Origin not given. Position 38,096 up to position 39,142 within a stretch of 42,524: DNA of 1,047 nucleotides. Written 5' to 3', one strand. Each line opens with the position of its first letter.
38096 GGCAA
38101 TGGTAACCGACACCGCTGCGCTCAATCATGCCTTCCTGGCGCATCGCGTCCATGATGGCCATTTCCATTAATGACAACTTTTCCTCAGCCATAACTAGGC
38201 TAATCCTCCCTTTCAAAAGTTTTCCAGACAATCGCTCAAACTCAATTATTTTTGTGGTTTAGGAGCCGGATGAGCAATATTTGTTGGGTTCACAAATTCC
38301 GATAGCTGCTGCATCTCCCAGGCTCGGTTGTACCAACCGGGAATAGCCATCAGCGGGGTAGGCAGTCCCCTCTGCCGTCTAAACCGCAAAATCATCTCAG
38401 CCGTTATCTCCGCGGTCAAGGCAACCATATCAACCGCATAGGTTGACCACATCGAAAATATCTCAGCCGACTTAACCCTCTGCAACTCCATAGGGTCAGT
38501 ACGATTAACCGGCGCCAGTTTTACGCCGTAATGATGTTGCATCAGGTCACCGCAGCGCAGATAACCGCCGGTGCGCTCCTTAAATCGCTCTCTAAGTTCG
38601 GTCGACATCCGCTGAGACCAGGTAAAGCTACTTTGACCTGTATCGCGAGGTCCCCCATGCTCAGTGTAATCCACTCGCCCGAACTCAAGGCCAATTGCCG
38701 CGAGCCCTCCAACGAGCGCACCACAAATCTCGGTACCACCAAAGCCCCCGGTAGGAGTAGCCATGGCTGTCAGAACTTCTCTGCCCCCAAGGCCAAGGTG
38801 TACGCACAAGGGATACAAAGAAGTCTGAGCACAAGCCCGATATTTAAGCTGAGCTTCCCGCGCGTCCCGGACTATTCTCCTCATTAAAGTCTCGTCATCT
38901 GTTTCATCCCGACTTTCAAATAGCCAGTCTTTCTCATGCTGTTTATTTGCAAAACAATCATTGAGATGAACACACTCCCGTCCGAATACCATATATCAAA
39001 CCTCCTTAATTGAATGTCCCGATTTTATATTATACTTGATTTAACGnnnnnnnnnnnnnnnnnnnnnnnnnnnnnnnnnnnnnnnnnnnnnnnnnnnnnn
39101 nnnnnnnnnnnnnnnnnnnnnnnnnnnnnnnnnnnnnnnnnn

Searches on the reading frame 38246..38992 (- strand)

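Call 90: search_protein_families(library=pfam, proteins=[window:38246-38992:-], max_evalue=0.00001)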
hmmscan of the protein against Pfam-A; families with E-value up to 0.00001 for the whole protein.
window:38246-38992:- (248 aa): 1 family
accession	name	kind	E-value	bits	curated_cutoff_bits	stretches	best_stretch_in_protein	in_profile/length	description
PF09719.15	C_GCAxxG_C_C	-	1e-12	48.6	27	1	54-160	3-89/118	Putative redox-active protein (C_GCAxxG_C_C)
